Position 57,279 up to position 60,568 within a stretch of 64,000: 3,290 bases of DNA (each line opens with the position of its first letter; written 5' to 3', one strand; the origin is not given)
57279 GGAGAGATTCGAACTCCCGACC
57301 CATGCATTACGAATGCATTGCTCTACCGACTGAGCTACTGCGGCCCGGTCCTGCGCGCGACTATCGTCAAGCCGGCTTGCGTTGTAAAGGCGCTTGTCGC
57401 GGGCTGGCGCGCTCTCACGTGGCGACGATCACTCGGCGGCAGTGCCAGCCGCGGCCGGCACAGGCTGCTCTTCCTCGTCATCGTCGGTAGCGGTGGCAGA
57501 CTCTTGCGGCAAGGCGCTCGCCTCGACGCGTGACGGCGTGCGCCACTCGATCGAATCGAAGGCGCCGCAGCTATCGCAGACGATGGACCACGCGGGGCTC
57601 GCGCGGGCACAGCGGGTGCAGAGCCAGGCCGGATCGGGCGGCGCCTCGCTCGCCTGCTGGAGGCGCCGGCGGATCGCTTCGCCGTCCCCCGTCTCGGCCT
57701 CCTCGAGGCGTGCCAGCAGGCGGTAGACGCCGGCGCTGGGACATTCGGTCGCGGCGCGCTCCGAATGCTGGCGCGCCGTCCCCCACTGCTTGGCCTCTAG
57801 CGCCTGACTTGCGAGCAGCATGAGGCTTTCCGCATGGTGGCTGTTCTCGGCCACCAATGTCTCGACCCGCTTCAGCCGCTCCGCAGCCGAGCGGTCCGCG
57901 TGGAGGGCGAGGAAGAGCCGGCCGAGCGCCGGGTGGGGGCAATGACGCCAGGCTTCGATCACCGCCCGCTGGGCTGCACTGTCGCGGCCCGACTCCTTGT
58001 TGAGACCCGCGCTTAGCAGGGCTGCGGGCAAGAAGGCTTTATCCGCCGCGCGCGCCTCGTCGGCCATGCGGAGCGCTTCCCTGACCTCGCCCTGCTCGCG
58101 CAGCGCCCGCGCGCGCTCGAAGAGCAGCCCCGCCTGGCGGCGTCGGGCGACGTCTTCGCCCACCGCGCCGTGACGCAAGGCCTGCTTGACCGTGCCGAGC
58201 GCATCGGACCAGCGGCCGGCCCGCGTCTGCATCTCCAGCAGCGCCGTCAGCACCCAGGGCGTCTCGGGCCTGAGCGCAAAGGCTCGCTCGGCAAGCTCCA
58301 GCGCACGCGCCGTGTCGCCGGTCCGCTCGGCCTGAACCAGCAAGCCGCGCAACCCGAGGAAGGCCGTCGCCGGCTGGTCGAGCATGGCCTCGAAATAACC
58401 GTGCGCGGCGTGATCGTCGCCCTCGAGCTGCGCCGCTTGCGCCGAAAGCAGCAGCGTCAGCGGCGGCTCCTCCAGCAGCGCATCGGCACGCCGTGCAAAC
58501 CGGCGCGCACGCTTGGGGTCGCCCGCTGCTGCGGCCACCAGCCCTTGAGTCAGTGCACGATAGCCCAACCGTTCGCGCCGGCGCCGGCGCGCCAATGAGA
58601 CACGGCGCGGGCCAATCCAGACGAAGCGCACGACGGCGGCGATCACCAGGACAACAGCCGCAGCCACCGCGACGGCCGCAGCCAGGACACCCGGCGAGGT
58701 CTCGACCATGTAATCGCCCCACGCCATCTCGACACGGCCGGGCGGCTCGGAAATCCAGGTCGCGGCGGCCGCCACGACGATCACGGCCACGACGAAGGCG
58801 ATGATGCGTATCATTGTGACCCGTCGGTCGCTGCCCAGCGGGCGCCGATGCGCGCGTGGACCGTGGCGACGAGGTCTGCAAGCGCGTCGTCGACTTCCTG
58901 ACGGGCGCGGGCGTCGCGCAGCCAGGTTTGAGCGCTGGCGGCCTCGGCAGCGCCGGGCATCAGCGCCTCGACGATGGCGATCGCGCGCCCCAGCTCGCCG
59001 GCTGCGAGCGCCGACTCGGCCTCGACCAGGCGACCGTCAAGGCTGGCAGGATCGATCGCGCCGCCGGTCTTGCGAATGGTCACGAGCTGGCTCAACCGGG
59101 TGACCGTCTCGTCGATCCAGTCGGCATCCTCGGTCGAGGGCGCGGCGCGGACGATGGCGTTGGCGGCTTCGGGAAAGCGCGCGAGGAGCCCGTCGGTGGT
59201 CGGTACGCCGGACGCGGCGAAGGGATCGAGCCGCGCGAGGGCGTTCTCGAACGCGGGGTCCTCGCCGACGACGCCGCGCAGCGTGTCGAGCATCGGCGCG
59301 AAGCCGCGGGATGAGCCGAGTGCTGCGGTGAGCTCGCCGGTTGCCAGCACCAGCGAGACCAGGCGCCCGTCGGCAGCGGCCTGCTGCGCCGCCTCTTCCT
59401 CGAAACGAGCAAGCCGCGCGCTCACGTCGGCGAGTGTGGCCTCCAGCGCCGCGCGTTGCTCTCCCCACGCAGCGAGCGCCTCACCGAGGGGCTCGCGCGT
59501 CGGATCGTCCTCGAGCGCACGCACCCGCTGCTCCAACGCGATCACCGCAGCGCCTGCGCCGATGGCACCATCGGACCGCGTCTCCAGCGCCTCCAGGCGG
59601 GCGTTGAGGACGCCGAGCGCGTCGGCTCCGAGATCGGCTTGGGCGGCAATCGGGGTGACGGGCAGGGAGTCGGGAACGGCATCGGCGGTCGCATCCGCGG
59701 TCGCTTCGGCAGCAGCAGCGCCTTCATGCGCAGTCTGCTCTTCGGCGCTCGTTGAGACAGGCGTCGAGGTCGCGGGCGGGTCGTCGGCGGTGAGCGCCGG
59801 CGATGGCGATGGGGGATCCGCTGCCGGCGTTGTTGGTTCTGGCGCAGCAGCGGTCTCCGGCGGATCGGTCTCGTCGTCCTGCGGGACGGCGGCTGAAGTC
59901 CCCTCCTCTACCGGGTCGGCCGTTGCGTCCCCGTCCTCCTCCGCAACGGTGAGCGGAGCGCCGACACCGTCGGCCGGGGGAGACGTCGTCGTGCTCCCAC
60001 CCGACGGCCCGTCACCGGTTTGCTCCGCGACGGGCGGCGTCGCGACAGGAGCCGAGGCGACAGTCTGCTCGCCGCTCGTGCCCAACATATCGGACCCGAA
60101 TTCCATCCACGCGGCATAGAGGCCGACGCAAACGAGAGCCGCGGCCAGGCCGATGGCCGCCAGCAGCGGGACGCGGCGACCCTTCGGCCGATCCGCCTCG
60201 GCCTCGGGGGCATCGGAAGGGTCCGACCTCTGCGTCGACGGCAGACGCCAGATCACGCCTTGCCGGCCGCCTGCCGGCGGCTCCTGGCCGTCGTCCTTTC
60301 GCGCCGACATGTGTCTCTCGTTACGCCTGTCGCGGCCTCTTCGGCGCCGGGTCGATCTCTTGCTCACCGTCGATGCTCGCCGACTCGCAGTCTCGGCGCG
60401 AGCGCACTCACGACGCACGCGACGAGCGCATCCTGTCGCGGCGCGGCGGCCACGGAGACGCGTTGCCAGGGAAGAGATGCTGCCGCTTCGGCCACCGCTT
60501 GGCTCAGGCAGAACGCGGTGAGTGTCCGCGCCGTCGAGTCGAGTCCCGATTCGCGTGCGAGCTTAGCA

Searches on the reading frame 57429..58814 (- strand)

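Call 23: search_protein_families(library=pfam, proteins=[window:57429-58814:-], max_evalue=0.01)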
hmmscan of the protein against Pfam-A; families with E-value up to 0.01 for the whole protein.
window:57429-58814:- (461 aa): 6 families
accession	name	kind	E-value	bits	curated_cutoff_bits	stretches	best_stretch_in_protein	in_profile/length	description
PF07219.19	HemY_N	-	8.3e-26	90.6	31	1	26-132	1-107/107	HemY protein N-terminus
PF13428.12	TPR_14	-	5.4e-10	39.4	23.5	1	157-194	6-43/44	Tetratricopeptide repeat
PF14559.12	TPR_19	-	4.7e-06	27.3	25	1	166-216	5-55/68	Tetratricopeptide repeat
PF07719.23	TPR_2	-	0.00012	22.4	27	0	230-258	3-31/34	Tetratricopeptide repeat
PF12895.13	ANAPC3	-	0.00033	21.3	27.2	0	317-369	12-64/82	Anaphase-promoting complex, cyclosome, subunit 3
PF25064.1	ARM_TT21_5th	-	0.0086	16.8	27.8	0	179-257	28-101/117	TT21 fifth ARM repeats domain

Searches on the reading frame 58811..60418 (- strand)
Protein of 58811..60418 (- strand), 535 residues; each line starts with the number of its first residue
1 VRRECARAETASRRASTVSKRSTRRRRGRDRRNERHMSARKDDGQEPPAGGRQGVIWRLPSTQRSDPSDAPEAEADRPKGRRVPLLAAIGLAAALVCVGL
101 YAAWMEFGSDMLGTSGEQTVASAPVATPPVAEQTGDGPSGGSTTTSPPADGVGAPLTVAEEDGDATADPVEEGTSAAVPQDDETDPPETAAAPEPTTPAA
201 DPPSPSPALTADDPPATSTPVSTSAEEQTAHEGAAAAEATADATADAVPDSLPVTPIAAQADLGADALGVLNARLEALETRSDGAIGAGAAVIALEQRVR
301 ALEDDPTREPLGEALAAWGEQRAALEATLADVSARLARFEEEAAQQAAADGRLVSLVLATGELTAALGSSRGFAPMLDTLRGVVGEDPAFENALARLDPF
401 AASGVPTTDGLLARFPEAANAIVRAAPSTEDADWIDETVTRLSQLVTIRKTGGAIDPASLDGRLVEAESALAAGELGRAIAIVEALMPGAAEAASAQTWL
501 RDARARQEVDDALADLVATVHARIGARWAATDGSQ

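Call 23: search_protein_families(library=pfam, proteins=[window:58811-60418:-], max_evalue=0.01)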
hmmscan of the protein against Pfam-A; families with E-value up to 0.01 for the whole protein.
window:58811-60418:- (535 aa): 1 family
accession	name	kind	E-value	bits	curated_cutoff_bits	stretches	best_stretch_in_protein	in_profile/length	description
PF09731.14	Mitofilin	-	1.1e-07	31.6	27.4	1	320-514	404-607/614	Mitochondrial inner membrane protein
